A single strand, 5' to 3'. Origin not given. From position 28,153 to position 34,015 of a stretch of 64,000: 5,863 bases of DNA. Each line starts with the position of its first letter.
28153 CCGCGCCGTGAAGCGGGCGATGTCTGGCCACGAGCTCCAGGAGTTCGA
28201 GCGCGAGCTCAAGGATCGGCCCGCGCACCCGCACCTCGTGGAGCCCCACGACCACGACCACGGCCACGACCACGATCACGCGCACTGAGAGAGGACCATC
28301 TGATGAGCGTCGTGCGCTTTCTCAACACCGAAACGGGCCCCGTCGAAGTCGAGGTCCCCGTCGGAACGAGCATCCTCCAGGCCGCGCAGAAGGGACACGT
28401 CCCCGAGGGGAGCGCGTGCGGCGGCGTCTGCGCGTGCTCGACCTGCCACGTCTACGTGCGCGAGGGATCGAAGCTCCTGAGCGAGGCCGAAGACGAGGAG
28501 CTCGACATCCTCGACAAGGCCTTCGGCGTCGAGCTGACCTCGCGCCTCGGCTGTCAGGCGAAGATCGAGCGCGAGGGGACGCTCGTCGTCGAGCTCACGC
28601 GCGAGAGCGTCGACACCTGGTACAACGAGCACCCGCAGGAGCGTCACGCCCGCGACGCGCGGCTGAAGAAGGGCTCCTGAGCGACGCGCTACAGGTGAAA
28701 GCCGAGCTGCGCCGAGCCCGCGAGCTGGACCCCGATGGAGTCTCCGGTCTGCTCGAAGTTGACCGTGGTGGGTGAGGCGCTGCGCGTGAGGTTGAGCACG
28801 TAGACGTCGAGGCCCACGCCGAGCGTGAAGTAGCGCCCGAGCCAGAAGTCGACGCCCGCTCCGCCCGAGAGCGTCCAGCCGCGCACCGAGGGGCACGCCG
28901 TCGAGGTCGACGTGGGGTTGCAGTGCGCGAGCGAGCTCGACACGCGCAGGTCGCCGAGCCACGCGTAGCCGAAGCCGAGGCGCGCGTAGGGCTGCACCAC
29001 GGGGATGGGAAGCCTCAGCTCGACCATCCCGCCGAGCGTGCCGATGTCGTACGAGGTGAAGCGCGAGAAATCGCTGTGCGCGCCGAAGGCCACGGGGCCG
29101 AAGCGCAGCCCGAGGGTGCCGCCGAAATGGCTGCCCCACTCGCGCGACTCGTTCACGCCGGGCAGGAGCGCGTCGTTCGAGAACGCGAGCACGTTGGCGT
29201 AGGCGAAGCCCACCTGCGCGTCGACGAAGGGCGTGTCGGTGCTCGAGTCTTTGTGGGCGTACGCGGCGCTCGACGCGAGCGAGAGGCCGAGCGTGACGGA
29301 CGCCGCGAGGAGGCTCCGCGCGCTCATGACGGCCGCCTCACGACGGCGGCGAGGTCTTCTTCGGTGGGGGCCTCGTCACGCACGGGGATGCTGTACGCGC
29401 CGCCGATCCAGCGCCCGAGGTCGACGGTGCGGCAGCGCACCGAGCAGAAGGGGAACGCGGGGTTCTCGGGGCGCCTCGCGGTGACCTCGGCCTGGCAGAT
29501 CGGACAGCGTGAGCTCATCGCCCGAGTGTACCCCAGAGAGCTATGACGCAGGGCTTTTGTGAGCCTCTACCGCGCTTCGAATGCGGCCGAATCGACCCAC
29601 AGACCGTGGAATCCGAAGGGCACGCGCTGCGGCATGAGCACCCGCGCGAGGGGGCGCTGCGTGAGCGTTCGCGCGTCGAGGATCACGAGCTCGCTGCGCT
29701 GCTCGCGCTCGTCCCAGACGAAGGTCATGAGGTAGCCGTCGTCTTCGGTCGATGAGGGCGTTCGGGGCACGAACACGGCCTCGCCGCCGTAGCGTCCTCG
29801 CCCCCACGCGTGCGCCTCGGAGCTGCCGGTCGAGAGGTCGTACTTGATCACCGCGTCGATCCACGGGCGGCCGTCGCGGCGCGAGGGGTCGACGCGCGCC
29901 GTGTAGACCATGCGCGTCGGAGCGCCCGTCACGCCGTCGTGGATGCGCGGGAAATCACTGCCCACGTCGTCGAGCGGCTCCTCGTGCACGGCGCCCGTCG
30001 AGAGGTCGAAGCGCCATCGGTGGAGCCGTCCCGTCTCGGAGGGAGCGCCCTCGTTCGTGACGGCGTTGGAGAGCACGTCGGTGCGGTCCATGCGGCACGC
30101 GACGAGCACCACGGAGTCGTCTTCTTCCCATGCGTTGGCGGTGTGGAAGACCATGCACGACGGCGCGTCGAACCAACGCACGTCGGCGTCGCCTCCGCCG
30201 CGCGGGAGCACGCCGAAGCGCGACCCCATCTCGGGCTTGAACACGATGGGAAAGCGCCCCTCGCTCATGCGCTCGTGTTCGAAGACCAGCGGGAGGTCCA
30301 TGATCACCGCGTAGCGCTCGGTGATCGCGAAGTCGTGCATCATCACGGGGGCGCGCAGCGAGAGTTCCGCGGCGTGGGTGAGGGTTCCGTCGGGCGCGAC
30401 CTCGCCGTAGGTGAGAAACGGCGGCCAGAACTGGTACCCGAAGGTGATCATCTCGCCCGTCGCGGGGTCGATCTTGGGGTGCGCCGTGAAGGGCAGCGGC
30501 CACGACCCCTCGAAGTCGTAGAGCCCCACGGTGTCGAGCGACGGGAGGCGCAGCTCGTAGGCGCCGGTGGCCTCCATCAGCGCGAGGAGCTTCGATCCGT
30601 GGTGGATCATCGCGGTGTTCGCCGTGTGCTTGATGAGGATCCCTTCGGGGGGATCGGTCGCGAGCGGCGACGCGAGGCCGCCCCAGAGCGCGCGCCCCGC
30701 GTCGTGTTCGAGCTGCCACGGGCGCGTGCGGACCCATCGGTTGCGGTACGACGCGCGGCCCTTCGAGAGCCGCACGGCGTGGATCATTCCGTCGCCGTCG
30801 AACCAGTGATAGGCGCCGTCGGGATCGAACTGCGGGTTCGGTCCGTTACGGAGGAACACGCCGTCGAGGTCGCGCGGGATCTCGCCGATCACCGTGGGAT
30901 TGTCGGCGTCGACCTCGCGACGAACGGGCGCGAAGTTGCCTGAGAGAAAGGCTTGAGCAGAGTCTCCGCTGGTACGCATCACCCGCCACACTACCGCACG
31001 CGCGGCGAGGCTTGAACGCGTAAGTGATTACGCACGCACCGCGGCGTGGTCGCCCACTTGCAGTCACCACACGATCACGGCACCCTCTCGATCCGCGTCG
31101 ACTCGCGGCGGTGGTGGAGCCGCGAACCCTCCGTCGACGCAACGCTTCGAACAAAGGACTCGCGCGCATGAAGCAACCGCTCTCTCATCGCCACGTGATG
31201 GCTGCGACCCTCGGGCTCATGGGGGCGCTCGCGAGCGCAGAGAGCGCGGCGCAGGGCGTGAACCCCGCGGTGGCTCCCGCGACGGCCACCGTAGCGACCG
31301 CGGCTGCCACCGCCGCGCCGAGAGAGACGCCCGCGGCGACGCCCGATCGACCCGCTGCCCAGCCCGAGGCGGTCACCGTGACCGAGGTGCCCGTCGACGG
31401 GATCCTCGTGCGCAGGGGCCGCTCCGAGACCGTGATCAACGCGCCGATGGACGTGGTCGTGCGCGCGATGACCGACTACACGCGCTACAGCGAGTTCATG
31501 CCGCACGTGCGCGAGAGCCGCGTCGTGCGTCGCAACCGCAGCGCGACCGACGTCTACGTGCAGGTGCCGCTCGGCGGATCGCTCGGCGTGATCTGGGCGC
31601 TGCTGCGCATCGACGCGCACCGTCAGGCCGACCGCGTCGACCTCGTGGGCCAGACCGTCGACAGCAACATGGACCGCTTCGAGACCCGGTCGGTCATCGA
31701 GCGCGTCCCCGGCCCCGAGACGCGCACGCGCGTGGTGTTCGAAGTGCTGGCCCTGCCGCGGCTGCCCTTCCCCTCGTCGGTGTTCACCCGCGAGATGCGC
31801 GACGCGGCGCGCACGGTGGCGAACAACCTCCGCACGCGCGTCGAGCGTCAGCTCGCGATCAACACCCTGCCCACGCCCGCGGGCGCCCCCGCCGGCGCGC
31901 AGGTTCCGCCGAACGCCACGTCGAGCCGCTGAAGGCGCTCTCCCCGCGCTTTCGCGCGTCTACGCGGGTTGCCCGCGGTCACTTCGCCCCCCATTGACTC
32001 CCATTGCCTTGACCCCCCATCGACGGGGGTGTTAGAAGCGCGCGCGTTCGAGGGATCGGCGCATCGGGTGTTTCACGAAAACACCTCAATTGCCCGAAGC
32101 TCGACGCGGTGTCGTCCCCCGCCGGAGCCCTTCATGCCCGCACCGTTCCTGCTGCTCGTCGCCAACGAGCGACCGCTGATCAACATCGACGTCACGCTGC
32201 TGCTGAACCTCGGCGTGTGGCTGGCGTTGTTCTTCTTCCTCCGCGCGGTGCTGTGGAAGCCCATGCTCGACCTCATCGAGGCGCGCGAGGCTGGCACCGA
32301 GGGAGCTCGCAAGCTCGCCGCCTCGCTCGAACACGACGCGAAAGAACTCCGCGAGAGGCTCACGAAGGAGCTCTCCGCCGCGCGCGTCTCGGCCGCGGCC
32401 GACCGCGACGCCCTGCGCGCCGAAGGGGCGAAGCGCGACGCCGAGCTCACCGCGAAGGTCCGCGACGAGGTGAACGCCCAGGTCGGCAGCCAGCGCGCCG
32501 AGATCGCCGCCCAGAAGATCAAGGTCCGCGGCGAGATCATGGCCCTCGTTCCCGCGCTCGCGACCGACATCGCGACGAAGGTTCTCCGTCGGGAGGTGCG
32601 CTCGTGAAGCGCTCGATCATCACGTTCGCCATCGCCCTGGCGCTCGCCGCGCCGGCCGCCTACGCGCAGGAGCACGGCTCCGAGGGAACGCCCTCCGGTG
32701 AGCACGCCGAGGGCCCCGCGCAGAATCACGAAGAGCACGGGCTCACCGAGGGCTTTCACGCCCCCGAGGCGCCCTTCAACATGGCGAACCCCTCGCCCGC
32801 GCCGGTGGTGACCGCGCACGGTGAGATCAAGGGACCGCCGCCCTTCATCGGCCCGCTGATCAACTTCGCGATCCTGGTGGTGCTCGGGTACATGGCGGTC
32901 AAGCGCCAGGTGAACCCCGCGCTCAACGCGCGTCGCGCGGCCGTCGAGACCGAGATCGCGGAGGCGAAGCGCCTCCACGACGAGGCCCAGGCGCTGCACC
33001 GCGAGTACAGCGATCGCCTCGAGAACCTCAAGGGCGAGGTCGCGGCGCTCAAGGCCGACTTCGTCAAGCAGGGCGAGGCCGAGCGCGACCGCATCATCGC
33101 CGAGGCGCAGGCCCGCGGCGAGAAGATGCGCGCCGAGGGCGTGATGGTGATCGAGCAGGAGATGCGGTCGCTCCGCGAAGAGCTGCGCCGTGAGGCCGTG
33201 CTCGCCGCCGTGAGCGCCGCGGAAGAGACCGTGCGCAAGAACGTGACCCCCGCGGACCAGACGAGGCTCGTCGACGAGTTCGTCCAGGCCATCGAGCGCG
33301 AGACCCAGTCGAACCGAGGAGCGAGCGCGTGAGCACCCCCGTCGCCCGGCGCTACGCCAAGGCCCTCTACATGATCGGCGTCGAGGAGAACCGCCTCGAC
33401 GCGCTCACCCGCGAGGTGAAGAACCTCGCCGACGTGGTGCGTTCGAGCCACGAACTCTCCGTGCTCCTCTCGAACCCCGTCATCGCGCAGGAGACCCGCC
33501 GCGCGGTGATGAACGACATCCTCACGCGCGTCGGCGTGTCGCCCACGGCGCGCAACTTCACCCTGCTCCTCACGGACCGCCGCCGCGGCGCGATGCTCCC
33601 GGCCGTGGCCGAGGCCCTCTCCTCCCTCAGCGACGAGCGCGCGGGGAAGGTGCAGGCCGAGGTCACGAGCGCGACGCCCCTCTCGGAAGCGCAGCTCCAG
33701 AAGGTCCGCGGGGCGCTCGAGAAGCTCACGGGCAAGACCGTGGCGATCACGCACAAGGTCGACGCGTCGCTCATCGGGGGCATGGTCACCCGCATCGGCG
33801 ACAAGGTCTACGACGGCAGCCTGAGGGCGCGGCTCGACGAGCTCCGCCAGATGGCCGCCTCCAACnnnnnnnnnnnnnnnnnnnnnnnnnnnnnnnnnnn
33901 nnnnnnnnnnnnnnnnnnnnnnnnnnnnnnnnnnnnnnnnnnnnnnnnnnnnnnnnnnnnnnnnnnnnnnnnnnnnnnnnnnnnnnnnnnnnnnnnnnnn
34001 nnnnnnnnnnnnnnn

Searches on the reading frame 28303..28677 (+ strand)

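Call 13: search_protein_families(library=pfam, proteins=[window:28303-28677:+], max_evalue=0.01)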
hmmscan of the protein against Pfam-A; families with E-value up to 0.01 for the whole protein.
window:28303-28677:+ (125 aa): 1 family
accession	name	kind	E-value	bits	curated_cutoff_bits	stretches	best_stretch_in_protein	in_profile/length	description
PF00111.32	Fer2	-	3.9e-11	43.2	21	1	13-88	7-76/77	2Fe-2S iron-sulfur cluster binding domain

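Call 14: search_protein_families(library=ncbifam, proteins=[window:28303-28677:+], max_evalue=0.01)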
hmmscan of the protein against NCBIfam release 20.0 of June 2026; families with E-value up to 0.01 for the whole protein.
window:28303-28677:+ (125 aa): 4 families
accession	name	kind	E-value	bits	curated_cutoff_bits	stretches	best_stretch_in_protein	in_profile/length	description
TIGR02007.1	fdx_isc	equivalog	1e-24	86.8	132.1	1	16-104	18-105/110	ISC system 2Fe-2S type ferredoxin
TIGR01941.1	nqrF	equivalog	1.1e-08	34.5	295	1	15-107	43-131/405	NADH:ubiquinone reductase (Na(+)-transporting) subunit F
NF040756.1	corr_regen_AcsV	exception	8.4e-05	21.1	800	1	6-97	4-86/632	corrinoid activation/regeneration protein AcsV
NF007964.0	PRK10684.1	equivalog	0.0012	17.9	383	1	13-55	258-299/333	NADH oxidoreductase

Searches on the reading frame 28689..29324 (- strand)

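Call 40: search_protein_families(library=pfam, proteins=[window:28689-29324:-], max_evalue=0.001)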
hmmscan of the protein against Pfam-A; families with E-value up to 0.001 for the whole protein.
window:28689-29324:- (211 aa): 2 families
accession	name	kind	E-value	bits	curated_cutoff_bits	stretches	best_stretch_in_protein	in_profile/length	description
PF13505.12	OMP_b-brl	-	9.6e-06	26.3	28.7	1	12-167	4-147/175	Outer membrane protein beta-barrel domain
PF03797.25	Autotransporter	-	0.00021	21.6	26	1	95-172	173-254/255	Autotransporter beta-domain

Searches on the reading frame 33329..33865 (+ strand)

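Call 40: search_protein_families(library=pfam, proteins=[window:33329-33865:+], max_evalue=0.001)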
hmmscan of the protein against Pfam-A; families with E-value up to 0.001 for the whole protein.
window:33329-33865:+ (179 aa): 1 family
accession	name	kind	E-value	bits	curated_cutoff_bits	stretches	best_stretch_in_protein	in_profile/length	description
PF00213.23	OSCP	-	3.7e-51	174.1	22.3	1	5-174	1-170/172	ATP synthase delta (OSCP) subunit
